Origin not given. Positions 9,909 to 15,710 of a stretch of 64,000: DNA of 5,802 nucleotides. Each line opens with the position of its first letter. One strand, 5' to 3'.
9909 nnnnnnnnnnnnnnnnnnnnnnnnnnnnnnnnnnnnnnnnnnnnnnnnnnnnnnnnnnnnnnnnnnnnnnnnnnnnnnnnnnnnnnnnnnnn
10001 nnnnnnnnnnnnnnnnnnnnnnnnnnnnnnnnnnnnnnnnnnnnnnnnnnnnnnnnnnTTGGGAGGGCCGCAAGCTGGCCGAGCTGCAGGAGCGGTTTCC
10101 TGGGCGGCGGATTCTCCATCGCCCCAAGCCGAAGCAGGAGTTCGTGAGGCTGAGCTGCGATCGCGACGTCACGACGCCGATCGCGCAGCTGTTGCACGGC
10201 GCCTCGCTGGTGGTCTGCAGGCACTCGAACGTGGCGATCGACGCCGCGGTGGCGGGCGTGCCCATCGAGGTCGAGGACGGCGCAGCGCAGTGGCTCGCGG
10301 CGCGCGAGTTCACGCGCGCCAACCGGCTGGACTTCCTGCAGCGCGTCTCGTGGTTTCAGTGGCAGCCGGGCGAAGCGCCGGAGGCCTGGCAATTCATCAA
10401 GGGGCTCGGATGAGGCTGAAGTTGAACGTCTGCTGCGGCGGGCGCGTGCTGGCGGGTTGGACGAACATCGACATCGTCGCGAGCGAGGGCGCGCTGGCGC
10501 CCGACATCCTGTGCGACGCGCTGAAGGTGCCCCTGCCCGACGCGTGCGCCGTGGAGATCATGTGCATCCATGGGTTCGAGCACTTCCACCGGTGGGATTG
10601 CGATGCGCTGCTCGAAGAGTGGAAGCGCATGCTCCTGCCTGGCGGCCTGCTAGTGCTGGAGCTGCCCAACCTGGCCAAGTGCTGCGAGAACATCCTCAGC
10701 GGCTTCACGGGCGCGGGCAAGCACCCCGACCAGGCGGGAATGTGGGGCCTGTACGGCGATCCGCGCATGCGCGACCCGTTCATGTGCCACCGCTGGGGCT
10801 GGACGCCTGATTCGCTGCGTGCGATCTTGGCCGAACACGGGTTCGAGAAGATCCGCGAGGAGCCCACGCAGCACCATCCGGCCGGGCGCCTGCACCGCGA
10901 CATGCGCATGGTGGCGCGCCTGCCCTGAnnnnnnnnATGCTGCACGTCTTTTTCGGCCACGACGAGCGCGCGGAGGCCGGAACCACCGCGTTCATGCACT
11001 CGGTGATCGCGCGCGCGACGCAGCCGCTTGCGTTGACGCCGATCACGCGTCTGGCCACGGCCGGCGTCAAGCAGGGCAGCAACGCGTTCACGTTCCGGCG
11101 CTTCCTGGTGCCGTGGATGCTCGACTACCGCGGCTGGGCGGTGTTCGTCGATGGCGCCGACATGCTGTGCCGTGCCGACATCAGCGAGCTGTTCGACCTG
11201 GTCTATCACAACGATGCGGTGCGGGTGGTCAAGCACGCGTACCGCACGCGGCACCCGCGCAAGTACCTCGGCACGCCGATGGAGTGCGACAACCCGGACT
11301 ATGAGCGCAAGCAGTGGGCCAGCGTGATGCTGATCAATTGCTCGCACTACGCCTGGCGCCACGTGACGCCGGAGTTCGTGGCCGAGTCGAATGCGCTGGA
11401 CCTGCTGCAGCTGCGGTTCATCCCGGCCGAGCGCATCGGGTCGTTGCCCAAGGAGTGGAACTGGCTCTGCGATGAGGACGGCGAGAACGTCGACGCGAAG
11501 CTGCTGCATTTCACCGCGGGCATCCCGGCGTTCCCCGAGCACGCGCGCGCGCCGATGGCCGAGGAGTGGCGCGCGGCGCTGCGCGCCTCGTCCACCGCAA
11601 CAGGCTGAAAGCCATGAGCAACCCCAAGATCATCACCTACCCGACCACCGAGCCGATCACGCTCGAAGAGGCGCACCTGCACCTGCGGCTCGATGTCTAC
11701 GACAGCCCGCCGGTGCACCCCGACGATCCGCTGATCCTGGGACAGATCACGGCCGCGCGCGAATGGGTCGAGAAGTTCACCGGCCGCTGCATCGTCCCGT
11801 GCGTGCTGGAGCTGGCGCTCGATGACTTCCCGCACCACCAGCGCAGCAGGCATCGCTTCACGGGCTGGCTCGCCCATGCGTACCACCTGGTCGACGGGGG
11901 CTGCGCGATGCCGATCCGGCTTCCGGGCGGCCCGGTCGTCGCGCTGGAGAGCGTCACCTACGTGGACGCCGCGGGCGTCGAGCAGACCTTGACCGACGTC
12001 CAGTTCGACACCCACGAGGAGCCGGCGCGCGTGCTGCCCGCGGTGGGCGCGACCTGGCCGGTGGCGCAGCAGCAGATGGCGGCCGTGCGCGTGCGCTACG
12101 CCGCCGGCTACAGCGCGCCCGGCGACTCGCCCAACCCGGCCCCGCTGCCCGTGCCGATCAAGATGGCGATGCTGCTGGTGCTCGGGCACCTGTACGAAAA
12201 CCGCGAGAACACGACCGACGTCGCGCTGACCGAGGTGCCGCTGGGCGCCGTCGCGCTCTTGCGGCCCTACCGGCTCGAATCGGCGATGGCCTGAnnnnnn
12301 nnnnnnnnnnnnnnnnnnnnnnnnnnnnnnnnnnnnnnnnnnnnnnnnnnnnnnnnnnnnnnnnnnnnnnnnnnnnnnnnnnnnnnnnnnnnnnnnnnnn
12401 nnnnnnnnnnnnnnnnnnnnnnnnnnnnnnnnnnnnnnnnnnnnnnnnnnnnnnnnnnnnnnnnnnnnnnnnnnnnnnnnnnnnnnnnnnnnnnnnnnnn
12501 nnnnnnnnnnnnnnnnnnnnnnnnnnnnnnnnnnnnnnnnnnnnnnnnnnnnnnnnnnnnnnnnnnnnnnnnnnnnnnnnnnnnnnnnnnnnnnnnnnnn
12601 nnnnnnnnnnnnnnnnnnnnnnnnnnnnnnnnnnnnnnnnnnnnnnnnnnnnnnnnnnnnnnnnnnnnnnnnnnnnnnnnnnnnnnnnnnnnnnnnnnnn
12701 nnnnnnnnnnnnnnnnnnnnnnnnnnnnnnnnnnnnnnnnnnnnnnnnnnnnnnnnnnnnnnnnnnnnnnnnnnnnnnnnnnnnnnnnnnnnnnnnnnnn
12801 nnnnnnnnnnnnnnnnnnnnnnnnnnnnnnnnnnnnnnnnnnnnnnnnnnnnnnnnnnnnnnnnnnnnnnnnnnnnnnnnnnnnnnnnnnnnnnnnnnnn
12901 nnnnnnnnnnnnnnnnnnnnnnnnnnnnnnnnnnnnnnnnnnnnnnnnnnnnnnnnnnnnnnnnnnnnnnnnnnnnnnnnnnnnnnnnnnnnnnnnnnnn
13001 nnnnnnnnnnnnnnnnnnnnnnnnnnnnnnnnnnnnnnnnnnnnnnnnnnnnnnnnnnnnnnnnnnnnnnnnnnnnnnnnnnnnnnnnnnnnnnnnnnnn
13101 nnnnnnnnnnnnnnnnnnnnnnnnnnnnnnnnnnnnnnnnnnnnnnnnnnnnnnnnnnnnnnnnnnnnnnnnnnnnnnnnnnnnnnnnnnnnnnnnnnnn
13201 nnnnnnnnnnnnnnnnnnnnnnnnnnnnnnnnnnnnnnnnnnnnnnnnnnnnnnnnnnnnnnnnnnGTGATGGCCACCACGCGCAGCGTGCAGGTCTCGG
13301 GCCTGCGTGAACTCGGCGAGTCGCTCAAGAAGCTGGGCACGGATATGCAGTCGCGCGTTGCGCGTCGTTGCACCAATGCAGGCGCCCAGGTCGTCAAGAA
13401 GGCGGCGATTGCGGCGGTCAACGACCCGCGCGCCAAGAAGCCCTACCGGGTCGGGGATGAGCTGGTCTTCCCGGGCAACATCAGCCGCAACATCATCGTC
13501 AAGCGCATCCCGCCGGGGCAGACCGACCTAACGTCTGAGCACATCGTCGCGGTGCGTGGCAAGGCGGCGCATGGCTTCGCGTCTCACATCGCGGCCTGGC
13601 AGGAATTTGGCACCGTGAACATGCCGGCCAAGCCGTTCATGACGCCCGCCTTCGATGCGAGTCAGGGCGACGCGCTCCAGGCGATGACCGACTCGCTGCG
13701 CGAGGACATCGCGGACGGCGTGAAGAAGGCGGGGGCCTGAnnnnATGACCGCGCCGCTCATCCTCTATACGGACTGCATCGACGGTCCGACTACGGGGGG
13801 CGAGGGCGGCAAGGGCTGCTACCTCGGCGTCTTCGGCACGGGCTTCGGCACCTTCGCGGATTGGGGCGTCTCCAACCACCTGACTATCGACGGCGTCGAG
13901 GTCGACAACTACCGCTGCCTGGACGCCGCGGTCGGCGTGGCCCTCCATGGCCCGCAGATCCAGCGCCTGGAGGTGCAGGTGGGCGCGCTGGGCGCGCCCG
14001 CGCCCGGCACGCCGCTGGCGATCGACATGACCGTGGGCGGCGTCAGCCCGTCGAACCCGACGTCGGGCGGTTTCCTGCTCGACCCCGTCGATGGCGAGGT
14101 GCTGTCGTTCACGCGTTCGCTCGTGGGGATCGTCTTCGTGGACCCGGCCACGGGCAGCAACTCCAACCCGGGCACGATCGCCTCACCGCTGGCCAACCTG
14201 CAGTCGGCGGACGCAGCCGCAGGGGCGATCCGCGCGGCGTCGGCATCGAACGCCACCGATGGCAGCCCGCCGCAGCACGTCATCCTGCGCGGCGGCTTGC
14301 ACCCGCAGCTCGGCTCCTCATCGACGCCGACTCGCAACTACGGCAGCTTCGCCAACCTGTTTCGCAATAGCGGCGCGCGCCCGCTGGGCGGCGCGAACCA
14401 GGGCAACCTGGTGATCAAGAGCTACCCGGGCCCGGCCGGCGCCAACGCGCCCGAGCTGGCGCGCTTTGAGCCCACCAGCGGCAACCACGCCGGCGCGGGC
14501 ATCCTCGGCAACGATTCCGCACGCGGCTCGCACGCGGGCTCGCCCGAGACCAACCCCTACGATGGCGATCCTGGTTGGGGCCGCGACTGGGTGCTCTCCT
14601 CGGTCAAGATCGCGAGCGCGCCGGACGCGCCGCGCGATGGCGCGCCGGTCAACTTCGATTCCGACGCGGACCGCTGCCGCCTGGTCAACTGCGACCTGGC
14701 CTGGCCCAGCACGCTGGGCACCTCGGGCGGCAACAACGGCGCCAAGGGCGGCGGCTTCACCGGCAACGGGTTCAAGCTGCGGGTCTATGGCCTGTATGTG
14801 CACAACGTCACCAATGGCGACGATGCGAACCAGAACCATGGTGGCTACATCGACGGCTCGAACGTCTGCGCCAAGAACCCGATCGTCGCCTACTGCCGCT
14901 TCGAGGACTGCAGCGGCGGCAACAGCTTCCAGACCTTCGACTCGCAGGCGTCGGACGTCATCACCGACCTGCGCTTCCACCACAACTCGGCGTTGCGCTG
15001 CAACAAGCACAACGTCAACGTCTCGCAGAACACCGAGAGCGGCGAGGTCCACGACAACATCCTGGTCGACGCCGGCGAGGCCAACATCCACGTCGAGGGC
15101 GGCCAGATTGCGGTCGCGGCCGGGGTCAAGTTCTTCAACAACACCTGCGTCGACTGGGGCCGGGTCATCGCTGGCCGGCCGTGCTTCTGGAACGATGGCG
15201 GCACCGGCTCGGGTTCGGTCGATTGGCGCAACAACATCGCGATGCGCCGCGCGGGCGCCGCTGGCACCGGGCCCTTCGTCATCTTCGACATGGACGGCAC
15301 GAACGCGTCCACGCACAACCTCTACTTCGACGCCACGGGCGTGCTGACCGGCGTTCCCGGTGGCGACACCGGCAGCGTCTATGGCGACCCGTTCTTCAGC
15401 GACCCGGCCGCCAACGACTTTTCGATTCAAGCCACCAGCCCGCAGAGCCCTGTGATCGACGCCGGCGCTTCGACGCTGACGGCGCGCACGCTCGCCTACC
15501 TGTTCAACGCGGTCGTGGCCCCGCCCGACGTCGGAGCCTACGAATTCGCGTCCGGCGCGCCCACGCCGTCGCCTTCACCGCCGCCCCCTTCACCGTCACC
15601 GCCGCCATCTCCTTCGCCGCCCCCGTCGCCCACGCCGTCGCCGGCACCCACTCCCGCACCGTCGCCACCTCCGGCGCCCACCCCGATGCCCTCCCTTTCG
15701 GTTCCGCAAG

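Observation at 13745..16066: Beta-helix enzyme-like domain fused via a Pro/Ser/Thr linker to a DUF3168 tail-terminator domain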

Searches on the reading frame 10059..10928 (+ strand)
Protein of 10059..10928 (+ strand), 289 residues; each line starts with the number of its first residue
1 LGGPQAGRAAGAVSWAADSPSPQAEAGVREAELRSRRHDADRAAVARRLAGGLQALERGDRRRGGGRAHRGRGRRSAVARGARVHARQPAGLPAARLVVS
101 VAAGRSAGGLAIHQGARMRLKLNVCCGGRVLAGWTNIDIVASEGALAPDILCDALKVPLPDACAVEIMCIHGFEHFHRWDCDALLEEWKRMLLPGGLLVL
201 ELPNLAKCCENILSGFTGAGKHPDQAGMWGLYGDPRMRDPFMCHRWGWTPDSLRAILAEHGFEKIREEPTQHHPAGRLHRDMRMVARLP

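Call 88: search_protein_families(library=pfam, proteins=[window:10059-10928:+], max_evalue=0.1)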
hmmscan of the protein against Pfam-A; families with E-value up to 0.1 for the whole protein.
window:10059-10928:+ (289 aa): 4 families
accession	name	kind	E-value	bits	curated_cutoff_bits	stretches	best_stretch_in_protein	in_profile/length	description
PF13489.12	Methyltransf_23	-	9.1e-06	25.9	27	1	167-265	85-162/164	Methyltransferase domain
PF08241.18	Methyltransf_11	-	1.6e-05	25.8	21.2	1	150-200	47-95/95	Methyltransferase domain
PF13649.12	Methyltransf_25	-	0.0013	19.8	27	1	151-196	52-97/97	Methyltransferase domain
PF25042.1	DUF7787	-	0.0029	18.1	25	0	166-186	29-49/58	Domain of unknown function (DUF7787)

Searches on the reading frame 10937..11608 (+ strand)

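Call 88: search_protein_families(library=pfam, proteins=[window:10937-11608:+], max_evalue=0.1)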
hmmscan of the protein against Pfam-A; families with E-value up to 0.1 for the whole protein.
window:10937-11608:+ (223 aa): 1 family
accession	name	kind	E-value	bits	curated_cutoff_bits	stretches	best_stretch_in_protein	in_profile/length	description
PF01501.26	Glyco_transf_8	-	0.0082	16.2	24.3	1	47-148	81-180/253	Glycosyl transferase family 8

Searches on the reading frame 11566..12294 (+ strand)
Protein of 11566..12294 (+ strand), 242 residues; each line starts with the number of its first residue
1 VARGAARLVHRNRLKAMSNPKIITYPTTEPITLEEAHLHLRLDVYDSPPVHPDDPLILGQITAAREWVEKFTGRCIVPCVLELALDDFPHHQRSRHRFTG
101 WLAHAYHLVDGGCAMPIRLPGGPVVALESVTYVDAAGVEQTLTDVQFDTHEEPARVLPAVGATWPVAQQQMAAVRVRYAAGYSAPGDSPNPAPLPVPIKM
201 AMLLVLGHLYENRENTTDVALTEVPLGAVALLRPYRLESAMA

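Call 3: search_protein_families(library=pfam, proteins=[window:11566-12294:+], max_evalue=1)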
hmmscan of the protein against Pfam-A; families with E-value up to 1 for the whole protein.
window:11566-12294:+ (242 aa): 1 family
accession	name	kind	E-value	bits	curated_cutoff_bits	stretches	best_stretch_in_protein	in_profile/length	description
PF05135.19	Phage_connect_1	-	1.4e-06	29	21.2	1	184-236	41-101/101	Phage gp6-like head-tail connector protein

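Call 4: search_protein_families(library=phrogs, proteins=[window:11566-12294:+], max_evalue=0.01)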
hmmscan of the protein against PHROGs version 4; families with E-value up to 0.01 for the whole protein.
window:11566-12294:+ (242 aa): 2 families
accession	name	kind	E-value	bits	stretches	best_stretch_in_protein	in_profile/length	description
phrog_442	-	connector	7.5e-23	82.2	1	16-240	73-265/270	head-tail adaptor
phrog_40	-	connector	6.9e-19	69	2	189-238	85-133/201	head-tail adaptor Ad1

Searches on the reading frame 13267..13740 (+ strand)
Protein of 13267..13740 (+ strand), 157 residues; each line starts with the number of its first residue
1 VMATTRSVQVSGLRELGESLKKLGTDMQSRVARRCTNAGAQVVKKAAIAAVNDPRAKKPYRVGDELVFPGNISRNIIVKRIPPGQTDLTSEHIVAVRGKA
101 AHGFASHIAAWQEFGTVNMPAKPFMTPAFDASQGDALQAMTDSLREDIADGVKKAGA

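Call 3: search_protein_families(library=pfam, proteins=[window:13267-13740:+], max_evalue=1)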
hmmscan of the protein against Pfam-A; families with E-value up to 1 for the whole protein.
window:13267-13740:+ (157 aa): 1 family
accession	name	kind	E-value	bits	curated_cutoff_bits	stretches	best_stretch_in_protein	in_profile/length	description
PF04883.17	HK97-gp10_like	-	1.9e-06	29.1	21.4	1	15-115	2-78/78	Bacteriophage HK97-gp10, putative tail-component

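Call 4: search_protein_families(library=phrogs, proteins=[window:13267-13740:+], max_evalue=0.01)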
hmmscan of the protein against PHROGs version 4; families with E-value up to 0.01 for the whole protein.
window:13267-13740:+ (157 aa): 4 families
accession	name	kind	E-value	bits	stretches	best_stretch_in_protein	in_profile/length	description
phrog_5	-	connector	1.4e-19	71.8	1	1-155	86-216/239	tail completion or Neck1 protein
phrog_222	-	connector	8.7e-08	33.1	1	108-151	156-202/276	tail completion or Neck1 protein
phrog_23409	-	unknown function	1.2e-07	32.7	1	8-146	122-256/264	-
phrog_17053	-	unknown function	1.6e-07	32.3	1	113-147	19-53/59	-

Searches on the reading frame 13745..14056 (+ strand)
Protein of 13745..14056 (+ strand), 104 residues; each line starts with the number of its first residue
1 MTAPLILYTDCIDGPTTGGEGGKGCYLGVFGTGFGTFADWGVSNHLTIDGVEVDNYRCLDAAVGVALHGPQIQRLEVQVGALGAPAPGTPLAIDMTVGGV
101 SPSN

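Call 92: search_protein_families(library=pfam, proteins=[window:13745-14056:+], max_evalue=10)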
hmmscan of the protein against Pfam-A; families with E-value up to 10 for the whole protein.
seq(104 aa): 0 families

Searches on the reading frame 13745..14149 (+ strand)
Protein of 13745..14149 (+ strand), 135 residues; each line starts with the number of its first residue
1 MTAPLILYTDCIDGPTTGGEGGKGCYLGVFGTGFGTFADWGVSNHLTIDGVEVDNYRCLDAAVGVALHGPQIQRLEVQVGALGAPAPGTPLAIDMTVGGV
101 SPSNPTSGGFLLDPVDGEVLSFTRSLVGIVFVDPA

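Call 92: search_protein_families(library=pfam, proteins=[window:13745-14149:+], max_evalue=10)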
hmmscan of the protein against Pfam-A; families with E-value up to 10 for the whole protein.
window:13745-14149:+ (135 aa): 0 families

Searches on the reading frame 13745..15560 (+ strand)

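Call 15: search_protein_families(library=pfam, proteins=[window:13745-15560:+], max_evalue=10)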
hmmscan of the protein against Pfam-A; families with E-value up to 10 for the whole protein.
window:13745-15560:+ (605 aa): 2 families
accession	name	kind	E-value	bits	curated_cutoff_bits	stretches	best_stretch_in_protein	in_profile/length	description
PF17161.10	DUF5123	-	0.069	14.7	35.1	1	488-567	23-104/113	Domain of unknown function (DUF5123)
PF13229.12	Beta_helix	-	7.3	6.6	25.9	0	359-467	39-133/158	Right handed beta helix region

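Call 65: search_solved_structures(query=A3, max_evalue=10, show_alignments=2)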
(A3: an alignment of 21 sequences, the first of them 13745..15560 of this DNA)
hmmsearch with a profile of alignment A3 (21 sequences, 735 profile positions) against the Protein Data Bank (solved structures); distinct sequences matched with E-value up to 10: 3.
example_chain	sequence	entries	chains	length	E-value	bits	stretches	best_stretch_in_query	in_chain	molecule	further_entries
9rx2_A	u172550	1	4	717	1.8e-05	26.5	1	415-614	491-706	Parallel beta-helix repeat protein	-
3mgz_A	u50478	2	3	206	1.6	10.1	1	214-264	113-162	3,4-dihydroxy-2-butanone 4-phosphate synthase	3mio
3mk5_A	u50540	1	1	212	1.7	10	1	214-264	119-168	3,4-dihydroxy-2-butanone 4-phosphate synthase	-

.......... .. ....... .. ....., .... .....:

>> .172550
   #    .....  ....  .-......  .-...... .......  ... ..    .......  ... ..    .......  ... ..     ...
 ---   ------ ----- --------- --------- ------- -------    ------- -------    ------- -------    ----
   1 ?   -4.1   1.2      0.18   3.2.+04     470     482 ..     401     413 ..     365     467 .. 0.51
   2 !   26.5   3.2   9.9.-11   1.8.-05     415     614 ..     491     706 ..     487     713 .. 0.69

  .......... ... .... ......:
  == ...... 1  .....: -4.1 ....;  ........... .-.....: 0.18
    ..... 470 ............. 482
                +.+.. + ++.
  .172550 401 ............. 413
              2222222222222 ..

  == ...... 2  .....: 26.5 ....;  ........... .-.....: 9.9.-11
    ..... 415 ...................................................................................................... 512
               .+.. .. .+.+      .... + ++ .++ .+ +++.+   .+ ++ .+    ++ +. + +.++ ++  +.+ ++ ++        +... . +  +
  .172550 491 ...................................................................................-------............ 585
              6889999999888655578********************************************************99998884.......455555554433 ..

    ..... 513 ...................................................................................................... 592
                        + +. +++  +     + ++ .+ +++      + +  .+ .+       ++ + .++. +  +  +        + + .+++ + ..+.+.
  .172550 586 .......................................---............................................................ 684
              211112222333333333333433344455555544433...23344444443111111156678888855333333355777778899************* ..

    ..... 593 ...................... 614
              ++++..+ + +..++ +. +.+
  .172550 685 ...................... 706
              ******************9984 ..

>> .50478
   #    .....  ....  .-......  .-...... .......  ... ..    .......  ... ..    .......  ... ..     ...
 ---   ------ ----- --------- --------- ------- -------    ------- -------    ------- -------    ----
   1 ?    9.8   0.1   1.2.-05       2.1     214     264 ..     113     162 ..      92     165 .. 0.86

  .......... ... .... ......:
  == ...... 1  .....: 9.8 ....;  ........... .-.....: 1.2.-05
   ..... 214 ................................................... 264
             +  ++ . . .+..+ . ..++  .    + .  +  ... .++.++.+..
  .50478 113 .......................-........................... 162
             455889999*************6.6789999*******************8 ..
